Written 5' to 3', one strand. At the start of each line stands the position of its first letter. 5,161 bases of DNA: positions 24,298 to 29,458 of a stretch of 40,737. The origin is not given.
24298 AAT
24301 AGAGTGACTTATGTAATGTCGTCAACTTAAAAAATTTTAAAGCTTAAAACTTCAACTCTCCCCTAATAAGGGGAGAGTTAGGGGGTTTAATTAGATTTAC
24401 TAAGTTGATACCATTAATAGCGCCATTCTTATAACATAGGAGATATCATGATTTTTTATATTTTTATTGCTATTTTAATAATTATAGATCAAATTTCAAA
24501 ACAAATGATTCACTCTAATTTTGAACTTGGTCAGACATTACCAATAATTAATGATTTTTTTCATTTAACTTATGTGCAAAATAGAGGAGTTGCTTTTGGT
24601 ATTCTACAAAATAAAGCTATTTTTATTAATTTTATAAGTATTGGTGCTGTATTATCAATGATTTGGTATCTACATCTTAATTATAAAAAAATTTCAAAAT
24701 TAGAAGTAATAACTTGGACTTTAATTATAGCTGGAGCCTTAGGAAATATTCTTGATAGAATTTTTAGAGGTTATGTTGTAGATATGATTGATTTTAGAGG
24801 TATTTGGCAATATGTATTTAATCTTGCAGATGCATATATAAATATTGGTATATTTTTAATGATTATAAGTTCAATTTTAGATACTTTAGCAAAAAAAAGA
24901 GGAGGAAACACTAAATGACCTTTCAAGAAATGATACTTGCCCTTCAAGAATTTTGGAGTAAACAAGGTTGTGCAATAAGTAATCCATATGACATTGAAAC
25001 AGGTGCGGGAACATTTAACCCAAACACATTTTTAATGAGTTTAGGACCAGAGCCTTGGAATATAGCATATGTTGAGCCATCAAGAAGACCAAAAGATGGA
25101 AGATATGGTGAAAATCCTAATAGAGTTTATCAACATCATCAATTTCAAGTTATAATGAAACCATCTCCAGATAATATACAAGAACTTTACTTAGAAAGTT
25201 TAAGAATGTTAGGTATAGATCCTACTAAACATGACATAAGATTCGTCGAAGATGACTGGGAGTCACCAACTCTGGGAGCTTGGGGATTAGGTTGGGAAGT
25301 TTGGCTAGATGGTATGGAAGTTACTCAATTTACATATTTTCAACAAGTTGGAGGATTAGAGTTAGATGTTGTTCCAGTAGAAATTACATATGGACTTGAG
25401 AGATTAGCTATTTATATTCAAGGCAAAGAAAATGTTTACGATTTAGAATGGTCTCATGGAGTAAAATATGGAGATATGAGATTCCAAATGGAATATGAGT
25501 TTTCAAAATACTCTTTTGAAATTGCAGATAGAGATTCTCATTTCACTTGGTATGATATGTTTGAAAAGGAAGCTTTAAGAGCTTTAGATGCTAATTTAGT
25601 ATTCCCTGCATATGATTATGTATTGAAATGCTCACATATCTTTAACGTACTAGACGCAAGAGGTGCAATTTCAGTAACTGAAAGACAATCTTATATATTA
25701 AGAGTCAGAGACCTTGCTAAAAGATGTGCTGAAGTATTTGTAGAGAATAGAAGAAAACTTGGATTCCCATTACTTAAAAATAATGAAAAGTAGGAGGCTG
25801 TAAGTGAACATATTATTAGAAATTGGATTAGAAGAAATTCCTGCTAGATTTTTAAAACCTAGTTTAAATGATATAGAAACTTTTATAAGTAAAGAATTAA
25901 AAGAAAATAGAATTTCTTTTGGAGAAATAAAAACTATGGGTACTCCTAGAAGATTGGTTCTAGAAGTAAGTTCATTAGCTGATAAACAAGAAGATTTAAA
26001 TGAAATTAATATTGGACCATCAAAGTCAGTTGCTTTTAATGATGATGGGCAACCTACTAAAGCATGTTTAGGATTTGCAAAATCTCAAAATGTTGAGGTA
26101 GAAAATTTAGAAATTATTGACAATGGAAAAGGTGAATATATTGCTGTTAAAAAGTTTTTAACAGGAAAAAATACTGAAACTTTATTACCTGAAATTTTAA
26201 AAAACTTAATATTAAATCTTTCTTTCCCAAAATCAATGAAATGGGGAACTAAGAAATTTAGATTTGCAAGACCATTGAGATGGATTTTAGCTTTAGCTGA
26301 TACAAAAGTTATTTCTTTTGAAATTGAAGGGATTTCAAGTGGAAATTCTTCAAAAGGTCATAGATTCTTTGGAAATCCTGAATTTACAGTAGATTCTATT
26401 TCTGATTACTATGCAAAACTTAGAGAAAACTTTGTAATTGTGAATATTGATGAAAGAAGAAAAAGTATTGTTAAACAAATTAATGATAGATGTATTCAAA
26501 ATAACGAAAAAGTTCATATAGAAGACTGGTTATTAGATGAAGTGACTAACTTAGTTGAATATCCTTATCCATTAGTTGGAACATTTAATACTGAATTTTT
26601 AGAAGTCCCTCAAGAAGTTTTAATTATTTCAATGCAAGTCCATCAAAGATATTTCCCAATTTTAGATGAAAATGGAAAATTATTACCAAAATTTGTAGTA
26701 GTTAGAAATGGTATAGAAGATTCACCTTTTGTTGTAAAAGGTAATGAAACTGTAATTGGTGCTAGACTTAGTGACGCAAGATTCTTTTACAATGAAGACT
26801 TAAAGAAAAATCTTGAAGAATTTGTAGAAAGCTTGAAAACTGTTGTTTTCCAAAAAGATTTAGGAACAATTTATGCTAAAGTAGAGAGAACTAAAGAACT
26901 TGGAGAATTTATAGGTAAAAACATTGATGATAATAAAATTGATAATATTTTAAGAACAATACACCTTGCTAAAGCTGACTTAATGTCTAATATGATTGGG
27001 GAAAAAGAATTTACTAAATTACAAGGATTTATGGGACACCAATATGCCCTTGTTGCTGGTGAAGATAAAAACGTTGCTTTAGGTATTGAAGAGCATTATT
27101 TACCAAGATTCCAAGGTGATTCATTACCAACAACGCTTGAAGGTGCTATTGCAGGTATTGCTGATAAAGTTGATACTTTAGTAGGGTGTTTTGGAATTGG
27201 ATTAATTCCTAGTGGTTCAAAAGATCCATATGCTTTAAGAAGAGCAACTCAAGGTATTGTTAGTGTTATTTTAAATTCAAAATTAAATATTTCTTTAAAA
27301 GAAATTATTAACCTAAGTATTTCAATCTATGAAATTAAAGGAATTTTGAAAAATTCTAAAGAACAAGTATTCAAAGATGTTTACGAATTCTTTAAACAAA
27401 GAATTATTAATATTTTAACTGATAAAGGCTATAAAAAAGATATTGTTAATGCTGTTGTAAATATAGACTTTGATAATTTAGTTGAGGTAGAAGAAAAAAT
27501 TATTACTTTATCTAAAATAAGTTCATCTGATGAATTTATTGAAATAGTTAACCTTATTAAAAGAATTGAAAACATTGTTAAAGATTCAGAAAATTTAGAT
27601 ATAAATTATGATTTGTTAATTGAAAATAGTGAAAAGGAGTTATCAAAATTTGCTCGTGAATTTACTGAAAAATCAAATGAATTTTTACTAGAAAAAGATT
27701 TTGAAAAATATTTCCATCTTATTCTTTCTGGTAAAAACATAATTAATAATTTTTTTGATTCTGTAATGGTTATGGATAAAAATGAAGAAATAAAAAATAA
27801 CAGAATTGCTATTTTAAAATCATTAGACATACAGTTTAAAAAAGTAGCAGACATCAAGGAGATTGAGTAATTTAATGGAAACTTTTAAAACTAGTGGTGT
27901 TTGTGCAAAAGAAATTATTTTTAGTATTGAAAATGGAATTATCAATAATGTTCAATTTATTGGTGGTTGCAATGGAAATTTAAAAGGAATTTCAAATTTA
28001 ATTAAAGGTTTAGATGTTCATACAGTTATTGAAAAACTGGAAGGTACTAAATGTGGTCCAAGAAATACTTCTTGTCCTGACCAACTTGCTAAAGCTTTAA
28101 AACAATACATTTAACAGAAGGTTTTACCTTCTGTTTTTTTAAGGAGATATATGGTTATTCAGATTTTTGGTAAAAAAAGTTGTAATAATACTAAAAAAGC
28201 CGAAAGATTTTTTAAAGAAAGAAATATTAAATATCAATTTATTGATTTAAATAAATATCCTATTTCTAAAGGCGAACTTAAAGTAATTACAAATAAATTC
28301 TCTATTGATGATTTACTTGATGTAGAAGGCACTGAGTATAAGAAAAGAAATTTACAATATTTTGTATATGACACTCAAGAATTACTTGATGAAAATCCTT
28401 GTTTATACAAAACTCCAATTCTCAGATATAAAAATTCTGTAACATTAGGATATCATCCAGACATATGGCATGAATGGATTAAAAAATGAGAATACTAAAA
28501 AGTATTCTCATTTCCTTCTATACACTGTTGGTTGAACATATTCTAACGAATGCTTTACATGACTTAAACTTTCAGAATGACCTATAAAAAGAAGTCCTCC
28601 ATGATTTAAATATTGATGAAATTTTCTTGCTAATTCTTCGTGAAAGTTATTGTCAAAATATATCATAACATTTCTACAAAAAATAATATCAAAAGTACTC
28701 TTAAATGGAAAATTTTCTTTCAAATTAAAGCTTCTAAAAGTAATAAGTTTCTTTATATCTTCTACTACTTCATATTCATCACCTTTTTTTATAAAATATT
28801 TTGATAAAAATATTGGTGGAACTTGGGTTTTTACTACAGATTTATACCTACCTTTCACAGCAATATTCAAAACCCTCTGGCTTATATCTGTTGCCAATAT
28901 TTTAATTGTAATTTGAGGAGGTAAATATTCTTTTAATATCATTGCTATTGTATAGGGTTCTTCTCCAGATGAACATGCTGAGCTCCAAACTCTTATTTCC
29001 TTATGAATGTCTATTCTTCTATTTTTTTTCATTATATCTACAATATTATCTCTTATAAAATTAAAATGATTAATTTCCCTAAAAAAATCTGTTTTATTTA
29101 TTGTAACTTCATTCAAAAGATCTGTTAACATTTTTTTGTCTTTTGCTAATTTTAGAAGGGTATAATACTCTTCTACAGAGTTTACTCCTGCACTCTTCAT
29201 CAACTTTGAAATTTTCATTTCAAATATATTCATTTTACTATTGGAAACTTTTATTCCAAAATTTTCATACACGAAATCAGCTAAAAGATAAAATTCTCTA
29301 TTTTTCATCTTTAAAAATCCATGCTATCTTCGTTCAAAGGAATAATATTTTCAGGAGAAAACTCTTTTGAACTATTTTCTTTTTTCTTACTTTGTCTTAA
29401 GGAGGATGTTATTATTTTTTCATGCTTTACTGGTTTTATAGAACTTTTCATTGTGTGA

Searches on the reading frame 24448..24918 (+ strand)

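Call 59: search_protein_families(library=pfam, proteins=[window:24448-24918:+], max_evalue=0.00001)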
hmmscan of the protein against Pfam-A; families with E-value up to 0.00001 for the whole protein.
window:24448-24918:+ (156 aa): 1 family
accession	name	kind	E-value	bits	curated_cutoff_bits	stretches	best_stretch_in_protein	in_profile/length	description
PF01252.23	Peptidase_A8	-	6e-39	133.9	25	1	7-143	2-141/142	Signal peptidase (SPase) II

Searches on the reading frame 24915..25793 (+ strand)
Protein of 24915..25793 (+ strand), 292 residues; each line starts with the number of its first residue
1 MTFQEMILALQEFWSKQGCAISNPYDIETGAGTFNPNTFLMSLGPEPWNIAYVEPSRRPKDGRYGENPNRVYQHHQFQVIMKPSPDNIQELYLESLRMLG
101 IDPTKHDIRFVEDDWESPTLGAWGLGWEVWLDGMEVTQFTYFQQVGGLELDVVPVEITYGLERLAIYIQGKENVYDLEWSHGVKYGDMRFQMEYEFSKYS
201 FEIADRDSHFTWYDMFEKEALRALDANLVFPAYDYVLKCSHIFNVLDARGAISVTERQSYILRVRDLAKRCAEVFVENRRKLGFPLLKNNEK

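Call 59: search_protein_families(library=pfam, proteins=[window:24915-25793:+], max_evalue=0.00001)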
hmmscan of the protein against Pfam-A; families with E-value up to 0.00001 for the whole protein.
window:24915-25793:+ (292 aa): 1 family
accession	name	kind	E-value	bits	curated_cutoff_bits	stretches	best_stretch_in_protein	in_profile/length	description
PF02091.20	tRNA-synt_2e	-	1.5e-148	493.9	27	1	3-279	1-277/278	Glycyl-tRNA synthetase alpha subunit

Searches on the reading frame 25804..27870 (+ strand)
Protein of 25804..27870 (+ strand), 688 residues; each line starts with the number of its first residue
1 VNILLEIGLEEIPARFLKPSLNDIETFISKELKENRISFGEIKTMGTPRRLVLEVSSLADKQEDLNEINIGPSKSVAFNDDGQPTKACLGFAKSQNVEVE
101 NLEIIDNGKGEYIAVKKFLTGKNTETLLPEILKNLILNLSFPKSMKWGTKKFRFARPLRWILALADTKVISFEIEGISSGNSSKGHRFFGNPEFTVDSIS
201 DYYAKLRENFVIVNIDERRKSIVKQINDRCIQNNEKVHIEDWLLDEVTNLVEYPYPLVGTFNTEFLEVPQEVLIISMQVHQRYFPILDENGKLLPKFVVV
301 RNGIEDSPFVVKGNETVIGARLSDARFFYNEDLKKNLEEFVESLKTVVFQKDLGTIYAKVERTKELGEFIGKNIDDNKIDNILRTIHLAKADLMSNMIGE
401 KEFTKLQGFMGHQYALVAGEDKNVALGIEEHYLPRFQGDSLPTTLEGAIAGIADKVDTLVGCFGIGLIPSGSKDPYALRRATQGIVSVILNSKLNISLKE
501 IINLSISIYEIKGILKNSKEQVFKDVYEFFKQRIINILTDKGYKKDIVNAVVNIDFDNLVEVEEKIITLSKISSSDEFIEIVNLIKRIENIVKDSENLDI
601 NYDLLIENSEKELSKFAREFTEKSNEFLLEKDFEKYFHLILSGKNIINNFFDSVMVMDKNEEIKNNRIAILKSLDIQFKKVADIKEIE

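Call 59: search_protein_families(library=pfam, proteins=[window:25804-27870:+], max_evalue=0.00001)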
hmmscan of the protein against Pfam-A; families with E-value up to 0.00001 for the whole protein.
window:25804-27870:+ (688 aa): 2 families
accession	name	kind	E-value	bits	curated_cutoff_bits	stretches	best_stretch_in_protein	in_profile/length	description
PF02092.22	tRNA_synt_2f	-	2.7e-207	690.4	29.2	1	4-552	2-535/536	Glycyl-tRNA synthetase beta subunit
PF05746.21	DALR_1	-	1.1e-07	32.4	22.3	1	586-682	6-106/117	DALR anticodon binding domain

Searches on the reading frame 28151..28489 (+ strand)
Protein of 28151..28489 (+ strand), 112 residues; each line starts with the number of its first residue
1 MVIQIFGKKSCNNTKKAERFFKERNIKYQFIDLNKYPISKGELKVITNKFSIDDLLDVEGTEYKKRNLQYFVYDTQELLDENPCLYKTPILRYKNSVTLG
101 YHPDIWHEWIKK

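Call 59: search_protein_families(library=pfam, proteins=[window:28151-28489:+], max_evalue=0.00001)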
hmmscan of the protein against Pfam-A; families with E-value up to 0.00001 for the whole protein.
window:28151-28489:+ (112 aa): 2 families
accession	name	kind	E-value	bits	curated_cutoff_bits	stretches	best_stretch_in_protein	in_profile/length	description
PF03960.21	ArsC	-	1.1e-07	32.5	24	1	6-107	1-77/79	ArsC family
PF00462.30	Glutaredoxin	-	5.1e-06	27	22.9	0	4-48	2-46/60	Glutaredoxin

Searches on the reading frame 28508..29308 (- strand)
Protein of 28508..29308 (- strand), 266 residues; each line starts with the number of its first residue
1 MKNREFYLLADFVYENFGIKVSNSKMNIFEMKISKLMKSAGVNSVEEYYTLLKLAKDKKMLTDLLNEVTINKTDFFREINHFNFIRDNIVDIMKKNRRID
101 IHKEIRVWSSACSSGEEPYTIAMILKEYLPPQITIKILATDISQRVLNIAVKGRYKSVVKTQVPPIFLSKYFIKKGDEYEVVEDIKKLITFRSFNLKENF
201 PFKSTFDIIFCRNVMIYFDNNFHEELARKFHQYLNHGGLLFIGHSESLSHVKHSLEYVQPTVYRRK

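Call 59: search_protein_families(library=pfam, proteins=[window:28508-29308:-], max_evalue=0.00001)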
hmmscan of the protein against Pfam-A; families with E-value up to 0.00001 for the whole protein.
window:28508-29308:- (266 aa): 2 families
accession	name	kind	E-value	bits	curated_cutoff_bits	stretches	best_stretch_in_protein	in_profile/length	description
PF01739.24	CheR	-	1e-59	201.7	27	1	71-262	1-193/195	CheR methyltransferase, SAM binding domain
PF03705.20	CheR_N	-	3.6e-09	36.6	27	1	5-53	2-50/53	CheR methyltransferase, all-alpha domain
